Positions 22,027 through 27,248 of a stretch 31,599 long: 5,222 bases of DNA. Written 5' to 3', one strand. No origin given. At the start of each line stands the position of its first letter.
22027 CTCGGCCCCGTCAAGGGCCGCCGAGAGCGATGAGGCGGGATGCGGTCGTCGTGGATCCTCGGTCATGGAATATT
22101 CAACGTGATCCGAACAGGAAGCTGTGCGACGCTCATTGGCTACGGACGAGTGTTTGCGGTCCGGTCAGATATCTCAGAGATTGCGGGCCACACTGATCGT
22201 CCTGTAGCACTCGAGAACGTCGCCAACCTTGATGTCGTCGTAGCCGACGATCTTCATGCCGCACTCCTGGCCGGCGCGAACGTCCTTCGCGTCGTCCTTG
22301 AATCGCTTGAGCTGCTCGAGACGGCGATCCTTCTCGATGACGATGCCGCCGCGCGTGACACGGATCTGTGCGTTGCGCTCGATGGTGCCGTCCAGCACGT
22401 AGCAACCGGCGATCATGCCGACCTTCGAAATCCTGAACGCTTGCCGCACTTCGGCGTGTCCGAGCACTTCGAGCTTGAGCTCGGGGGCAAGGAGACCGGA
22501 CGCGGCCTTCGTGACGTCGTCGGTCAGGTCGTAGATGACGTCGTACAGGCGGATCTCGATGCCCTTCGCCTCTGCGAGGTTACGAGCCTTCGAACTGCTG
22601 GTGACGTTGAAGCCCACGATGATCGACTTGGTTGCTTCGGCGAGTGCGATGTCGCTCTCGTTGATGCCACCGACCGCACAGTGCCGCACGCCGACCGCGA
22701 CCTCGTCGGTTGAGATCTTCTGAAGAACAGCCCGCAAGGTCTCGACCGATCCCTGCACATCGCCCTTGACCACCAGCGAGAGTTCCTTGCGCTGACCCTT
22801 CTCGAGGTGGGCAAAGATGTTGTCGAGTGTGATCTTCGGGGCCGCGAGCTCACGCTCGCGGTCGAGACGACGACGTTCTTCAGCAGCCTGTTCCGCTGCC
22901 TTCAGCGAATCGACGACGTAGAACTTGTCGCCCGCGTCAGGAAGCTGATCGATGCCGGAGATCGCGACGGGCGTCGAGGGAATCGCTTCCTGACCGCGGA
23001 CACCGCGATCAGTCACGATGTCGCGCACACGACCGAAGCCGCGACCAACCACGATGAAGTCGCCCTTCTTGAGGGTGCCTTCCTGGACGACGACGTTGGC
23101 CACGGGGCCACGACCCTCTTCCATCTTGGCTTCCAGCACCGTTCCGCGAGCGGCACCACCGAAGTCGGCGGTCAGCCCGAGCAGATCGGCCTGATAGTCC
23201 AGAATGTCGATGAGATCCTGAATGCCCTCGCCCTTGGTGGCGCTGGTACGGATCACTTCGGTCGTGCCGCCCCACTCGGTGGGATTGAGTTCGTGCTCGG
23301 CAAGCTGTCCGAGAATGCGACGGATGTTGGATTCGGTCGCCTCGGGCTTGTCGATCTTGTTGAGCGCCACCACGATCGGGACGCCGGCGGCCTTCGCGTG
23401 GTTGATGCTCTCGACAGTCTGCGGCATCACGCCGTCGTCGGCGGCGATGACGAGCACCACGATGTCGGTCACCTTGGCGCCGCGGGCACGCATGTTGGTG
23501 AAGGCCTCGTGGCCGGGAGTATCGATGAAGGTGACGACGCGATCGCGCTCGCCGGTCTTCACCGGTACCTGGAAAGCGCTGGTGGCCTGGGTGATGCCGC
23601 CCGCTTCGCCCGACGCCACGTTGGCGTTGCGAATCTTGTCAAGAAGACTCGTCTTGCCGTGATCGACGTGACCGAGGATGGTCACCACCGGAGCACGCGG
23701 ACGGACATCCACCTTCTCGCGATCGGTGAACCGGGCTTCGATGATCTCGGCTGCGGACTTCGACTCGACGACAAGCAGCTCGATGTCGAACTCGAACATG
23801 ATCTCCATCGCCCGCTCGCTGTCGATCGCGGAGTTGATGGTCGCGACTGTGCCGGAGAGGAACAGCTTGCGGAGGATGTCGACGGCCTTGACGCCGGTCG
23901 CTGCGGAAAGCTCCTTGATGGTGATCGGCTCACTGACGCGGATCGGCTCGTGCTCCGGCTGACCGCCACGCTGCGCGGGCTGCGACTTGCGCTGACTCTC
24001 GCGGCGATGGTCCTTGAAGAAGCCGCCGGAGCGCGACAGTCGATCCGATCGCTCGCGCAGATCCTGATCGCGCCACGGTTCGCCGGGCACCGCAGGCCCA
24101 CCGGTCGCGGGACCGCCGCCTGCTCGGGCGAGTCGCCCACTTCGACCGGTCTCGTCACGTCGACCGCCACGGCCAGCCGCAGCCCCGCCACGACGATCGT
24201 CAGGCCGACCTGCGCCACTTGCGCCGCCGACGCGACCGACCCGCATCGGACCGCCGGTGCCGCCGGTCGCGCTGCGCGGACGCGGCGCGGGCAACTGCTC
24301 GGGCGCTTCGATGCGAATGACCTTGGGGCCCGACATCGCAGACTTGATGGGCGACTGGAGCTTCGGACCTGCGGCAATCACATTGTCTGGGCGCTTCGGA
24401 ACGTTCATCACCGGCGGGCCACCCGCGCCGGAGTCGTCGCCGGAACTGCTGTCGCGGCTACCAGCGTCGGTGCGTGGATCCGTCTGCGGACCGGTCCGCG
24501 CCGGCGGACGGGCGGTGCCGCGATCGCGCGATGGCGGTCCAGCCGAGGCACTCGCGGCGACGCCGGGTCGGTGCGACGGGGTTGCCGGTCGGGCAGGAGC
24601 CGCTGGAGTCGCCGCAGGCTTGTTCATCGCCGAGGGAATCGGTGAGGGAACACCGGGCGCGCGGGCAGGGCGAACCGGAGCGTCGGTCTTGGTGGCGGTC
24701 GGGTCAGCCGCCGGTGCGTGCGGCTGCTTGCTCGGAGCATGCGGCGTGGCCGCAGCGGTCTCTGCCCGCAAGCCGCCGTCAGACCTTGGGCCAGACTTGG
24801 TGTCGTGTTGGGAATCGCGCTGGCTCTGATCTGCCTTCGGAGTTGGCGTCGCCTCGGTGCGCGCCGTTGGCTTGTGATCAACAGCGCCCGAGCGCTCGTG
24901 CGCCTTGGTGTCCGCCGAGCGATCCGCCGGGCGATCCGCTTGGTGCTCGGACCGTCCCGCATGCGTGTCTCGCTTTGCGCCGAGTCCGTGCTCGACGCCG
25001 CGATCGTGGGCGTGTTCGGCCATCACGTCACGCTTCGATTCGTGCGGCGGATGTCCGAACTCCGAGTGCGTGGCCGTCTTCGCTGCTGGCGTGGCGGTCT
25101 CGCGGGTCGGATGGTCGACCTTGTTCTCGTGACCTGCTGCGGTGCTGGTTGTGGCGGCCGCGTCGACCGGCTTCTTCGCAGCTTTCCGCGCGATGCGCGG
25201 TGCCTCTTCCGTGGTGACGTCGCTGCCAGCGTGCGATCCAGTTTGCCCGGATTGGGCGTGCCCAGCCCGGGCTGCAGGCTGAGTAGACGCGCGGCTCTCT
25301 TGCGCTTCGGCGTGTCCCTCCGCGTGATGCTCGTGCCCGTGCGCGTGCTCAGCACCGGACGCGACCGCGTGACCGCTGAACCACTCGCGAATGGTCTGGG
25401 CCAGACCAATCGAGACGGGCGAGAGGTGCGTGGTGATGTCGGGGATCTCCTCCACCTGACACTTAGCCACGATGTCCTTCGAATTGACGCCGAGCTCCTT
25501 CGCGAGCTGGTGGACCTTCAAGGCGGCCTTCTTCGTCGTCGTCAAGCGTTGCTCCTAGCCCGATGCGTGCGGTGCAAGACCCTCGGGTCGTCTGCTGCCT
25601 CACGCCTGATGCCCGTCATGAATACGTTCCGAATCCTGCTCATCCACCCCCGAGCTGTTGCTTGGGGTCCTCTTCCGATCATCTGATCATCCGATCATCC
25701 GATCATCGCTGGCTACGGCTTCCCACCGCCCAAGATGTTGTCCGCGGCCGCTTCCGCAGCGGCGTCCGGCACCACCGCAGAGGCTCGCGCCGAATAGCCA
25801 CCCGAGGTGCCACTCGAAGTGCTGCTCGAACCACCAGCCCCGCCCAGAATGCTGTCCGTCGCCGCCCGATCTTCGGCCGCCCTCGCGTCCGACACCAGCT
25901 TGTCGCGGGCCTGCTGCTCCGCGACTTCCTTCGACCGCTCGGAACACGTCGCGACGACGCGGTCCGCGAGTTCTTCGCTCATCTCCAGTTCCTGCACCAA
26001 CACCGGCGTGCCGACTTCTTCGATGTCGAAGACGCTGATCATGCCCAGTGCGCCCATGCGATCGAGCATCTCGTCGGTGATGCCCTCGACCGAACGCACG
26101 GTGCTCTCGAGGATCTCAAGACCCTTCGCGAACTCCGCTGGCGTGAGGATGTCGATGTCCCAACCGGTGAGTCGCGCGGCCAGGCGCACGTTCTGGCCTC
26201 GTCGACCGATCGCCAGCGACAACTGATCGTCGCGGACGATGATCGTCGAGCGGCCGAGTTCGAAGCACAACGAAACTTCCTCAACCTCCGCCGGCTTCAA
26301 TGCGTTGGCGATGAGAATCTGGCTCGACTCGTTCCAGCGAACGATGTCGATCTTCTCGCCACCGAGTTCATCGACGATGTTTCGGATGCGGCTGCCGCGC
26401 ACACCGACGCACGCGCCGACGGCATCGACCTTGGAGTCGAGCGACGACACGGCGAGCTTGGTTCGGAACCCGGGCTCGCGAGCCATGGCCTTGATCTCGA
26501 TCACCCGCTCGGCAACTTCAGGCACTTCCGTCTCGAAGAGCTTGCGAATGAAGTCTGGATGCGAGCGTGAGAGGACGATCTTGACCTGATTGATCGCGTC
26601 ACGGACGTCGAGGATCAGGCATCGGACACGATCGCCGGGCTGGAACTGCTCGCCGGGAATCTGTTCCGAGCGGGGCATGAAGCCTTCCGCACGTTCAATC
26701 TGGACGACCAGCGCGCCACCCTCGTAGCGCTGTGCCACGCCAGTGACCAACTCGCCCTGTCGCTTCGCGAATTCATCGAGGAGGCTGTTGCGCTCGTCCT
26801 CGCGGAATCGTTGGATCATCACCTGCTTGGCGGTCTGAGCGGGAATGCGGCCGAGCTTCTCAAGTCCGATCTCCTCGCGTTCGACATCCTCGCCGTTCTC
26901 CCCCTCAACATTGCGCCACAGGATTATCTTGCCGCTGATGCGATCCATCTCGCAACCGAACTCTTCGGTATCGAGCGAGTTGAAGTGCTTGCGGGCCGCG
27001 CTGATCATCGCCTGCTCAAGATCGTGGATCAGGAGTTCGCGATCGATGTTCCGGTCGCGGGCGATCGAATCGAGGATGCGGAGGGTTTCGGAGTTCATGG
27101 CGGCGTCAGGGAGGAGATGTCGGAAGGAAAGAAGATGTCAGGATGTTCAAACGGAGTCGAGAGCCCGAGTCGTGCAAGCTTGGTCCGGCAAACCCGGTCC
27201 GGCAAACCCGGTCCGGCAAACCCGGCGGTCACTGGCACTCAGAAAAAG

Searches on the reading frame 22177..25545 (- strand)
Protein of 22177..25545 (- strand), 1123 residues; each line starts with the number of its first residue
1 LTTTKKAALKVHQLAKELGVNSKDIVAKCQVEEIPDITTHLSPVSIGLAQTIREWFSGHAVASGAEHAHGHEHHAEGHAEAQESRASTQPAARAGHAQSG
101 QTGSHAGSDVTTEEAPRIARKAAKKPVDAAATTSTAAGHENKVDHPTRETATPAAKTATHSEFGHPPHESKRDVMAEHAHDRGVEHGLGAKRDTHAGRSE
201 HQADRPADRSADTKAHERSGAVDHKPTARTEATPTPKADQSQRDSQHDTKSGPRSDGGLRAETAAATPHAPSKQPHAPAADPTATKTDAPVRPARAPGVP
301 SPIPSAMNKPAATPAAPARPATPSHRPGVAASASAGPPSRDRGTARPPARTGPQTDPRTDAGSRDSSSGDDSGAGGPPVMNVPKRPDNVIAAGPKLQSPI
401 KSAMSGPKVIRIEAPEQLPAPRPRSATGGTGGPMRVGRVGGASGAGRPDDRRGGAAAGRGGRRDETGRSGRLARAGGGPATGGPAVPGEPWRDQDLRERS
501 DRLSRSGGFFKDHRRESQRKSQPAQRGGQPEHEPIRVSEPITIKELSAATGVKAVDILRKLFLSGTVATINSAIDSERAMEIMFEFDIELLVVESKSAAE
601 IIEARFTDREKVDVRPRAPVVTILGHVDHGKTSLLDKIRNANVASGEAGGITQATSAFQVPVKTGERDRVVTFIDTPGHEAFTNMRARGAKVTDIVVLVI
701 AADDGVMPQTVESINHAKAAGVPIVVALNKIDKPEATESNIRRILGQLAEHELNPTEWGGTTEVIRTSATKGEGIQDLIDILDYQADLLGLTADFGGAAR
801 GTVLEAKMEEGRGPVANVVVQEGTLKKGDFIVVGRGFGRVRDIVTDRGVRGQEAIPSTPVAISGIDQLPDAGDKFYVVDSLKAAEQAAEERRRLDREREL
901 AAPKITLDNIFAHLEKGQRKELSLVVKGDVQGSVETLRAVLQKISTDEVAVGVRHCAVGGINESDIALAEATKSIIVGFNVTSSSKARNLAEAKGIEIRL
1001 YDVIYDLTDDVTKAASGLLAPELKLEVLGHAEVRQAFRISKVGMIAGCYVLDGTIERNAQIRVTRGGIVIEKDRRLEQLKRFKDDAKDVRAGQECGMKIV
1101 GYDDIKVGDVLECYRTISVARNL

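Call 4: search_protein_families(library=pfam, proteins=[window:22177-25545:-], max_evalue=1)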
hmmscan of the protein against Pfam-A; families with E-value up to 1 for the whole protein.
window:22177-25545:- (1123 aa): 16 families
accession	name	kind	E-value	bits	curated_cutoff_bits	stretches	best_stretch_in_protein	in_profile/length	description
PF11987.13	IF-2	-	6e-38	129.8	27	1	901-1012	6-117/117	Translation-initiation factor 2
PF00009.33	GTP_EFTU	-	3.2e-36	125.1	26.5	1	620-783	5-183/188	Elongation factor Tu GTP binding domain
PF22042.2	EF-G_D2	-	1.6e-23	83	27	1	799-878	2-84/84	Elongation factor G domain 2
PF04760.21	IF2_N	-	8.4e-11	41.9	25.3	2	539-587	2-51/53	Translation initiation factor IF-2, N-terminal region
PF03144.31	GTP_EFTU_D2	-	1.2e-09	38.9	30.3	1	1043-1111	1-72/73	Elongation factor Tu domain 2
PF01926.29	MMR_HSR1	-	5.8e-09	36.5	21.9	1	621-730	2-113/113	50S ribosome-binding GTPase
PF00025.27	Arf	-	1.1e-06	28.7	22.3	1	621-782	17-170/174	ADP-ribosylation factor family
PF02421.24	FeoB_N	-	0.00032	20.7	27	1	621-780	3-154/156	Ferrous iron transport protein B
PF09439.16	SRPRB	-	0.00055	19.8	25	1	618-713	3-91/178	Signal recognition particle receptor beta subunit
PF08477.19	Roc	-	0.00064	20.4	27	1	621-732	2-119/119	Ras of Complex, Roc, domain of DAPkinase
PF03308.22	MeaB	-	0.00082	18.9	23.1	1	644-789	103-238/273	Methylmalonyl Co-A mutase-associated GTPase MeaB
PF03193.22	RsgA_GTPase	-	0.0047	17.2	30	1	694-784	24-106/174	RsgA GTPase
PF00071.28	Ras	-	0.0073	16.3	21.6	1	622-742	3-123/162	Ras family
PF10662.15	PduV-EutP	-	0.017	15.4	21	1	622-782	5-141/143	Ethanolamine utilisation - propanediol utilisation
PF03029.23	ATP_bind_1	-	0.12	12.6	27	1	663-743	85-178/240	Conserved hypothetical ATP binding protein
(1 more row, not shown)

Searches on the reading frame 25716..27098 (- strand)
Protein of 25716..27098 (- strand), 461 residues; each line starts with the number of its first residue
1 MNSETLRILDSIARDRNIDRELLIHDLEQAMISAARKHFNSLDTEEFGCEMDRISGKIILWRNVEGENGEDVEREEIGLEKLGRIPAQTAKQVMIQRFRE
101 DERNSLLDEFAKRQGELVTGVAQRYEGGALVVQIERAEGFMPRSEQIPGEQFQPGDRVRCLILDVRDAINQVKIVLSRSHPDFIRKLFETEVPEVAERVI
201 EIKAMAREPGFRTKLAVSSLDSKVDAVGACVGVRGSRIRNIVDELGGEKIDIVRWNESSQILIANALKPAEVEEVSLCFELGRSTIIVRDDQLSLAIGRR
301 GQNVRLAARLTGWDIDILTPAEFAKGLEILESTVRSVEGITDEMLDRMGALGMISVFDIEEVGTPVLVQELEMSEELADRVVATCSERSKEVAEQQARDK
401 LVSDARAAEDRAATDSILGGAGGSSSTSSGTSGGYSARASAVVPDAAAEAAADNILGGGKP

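Call 14: search_protein_families(library=pfam, proteins=[window:25716-27098:-], max_evalue=0.001)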
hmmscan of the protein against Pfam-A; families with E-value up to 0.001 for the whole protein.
window:25716-27098:- (461 aa): 4 families
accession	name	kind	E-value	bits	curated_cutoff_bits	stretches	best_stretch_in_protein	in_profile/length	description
PF13184.12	KH_5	-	6.5e-27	93.9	27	1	209-276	1-68/69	NusA-like KH domain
PF08529.16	NusA_N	-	7.4e-16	58.9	23.8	2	6-66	3-61/119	NusA N-terminal domain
PF00575.29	S1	-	3.3e-06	27.8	22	1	114-172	4-69/74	S1 RNA binding domain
PF00013.35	KH_1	-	0.00024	21.3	21.5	0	225-258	9-40/66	KH domain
